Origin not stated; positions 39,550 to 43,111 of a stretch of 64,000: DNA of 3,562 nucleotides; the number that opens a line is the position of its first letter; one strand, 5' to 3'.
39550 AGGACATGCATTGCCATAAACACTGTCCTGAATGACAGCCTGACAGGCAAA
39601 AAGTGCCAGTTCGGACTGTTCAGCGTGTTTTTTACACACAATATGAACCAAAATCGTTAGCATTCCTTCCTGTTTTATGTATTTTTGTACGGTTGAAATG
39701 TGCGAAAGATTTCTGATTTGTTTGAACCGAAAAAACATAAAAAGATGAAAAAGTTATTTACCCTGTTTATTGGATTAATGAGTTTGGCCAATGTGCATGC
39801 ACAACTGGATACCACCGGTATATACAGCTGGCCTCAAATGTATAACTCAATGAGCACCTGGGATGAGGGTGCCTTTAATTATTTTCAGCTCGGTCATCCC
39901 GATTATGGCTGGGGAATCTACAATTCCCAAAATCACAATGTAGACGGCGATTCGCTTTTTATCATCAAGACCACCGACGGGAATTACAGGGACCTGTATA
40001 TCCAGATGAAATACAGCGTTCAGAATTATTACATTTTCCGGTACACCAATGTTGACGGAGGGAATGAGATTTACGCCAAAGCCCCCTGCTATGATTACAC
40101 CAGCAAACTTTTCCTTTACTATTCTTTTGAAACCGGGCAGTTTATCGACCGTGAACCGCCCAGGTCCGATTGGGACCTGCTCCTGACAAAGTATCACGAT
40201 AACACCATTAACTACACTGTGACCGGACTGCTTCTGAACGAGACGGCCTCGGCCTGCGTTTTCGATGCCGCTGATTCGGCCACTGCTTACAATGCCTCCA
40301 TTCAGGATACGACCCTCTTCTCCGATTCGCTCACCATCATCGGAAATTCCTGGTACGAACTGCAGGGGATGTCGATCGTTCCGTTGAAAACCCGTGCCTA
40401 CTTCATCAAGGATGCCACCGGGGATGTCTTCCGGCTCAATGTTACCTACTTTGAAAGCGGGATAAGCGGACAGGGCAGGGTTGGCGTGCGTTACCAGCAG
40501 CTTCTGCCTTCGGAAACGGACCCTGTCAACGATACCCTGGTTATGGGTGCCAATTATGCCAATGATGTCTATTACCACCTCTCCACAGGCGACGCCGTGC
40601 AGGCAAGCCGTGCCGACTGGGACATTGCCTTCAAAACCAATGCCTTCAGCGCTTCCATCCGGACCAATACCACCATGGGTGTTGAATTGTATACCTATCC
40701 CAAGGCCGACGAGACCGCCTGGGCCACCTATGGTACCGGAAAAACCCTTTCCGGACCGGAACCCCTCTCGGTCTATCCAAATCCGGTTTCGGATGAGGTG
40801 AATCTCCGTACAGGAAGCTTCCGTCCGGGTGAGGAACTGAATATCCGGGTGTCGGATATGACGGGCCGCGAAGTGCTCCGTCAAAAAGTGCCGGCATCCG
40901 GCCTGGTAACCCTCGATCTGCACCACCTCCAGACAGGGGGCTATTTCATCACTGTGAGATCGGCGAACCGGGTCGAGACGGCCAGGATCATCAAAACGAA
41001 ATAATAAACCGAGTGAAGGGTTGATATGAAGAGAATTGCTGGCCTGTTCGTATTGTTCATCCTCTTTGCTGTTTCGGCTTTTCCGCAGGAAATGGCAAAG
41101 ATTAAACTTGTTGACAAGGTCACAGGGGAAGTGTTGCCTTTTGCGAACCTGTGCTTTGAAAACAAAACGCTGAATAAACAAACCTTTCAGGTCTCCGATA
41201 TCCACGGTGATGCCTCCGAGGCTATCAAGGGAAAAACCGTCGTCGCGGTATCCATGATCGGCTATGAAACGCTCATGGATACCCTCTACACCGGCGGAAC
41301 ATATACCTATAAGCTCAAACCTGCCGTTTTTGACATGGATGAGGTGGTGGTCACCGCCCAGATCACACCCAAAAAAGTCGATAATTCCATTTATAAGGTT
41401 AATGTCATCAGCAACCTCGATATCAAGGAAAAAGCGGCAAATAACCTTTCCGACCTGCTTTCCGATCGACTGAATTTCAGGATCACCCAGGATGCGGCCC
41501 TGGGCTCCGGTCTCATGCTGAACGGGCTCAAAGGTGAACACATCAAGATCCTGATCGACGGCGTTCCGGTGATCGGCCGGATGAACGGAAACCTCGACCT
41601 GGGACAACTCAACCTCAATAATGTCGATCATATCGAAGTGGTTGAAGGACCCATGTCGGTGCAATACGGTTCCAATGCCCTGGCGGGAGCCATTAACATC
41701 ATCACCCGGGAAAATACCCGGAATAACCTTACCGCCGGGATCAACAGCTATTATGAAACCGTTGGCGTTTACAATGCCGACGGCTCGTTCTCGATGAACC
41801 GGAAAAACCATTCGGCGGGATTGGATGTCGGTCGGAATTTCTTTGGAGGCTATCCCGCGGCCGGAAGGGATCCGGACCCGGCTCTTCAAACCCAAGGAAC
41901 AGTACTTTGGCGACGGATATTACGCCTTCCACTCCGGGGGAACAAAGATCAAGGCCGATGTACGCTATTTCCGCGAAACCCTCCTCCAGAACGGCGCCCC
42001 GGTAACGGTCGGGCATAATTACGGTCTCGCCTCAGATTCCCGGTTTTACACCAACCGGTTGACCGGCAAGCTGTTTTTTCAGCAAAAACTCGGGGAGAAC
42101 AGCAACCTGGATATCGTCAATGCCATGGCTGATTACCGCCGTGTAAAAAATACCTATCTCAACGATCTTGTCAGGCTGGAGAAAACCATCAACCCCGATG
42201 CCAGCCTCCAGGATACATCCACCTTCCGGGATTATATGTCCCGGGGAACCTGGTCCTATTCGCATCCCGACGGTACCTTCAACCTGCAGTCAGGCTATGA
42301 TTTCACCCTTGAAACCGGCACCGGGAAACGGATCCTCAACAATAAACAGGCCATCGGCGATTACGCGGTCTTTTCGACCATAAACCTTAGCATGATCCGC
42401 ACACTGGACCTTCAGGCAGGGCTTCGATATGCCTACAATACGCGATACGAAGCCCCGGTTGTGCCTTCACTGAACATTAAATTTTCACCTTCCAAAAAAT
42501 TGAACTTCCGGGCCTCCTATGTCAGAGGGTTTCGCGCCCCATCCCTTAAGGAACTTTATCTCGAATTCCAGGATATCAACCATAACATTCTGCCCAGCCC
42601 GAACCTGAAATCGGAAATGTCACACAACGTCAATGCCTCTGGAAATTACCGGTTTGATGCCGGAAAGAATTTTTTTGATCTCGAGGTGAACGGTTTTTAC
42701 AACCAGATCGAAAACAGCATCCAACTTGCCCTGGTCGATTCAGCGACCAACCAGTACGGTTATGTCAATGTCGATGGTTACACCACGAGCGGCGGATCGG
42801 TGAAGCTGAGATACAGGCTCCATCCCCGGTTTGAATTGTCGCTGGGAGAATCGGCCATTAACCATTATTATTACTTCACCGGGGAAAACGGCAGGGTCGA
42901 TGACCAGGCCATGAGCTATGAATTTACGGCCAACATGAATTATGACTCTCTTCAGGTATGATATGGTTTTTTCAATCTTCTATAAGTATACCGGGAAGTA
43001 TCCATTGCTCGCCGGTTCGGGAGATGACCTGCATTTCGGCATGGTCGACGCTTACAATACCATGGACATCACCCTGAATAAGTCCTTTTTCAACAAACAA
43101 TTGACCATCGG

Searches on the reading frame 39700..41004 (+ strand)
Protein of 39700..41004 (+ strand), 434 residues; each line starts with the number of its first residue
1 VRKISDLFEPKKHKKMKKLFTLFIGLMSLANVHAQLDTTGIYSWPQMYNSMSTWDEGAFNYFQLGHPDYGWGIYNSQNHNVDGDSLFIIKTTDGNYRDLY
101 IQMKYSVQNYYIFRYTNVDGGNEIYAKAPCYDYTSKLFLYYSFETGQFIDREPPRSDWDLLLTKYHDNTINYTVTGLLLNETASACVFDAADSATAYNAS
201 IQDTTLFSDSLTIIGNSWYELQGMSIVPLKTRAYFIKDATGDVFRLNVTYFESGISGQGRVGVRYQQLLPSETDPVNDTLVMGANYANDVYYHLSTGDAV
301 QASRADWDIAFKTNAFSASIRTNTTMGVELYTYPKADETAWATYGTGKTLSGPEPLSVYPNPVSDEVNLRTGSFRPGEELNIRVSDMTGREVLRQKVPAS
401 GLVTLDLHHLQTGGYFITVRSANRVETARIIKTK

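Call 40: search_protein_families(library=pfam, proteins=[window:39700-41004:+], max_evalue=0.00001)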
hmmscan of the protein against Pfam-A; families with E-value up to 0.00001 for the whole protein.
window:39700-41004:+ (434 aa): 2 families
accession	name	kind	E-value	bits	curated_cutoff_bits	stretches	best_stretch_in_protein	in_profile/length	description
PF18962.6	Por_Secre_tail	-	3.8e-12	46.8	27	1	358-431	1-74/75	Secretion system C-terminal sorting domain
PF14064.11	HmuY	-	2.6e-10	41.1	27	0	285-329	1-48/157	HmuY protein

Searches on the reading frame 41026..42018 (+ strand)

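Call 40: search_protein_families(library=pfam, proteins=[window:41026-42018:+], max_evalue=0.00001)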
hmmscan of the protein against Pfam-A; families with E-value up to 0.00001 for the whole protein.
window:41026-42018:+ (330 aa): 1 family
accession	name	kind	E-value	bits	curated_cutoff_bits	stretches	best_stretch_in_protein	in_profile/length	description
PF07715.20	Plug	-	6.5e-19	68.9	23.9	1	120-222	4-107/107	TonB-dependent Receptor Plug Domain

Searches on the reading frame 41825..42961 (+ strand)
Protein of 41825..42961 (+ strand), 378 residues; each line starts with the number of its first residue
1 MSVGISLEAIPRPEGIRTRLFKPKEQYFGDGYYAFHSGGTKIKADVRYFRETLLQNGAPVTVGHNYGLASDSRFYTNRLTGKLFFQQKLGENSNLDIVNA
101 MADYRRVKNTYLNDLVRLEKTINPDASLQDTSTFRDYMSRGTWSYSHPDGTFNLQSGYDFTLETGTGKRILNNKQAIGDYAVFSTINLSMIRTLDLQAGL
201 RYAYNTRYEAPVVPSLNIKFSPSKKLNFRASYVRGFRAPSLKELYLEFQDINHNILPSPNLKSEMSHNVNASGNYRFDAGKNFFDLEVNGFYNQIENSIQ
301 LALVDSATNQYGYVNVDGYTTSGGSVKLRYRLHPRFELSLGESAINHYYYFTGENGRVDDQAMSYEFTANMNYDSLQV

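Call 40: search_protein_families(library=pfam, proteins=[window:41825-42961:+], max_evalue=0.00001)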
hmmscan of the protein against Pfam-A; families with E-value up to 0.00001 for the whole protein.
window:41825-42961:+ (378 aa): 1 family
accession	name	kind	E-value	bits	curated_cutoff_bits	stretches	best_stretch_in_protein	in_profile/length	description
PF00593.30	TonB_dep_Rec_b-barrel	-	3.6e-21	77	27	1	63-356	44-353/436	TonB dependent receptor-like, beta-barrel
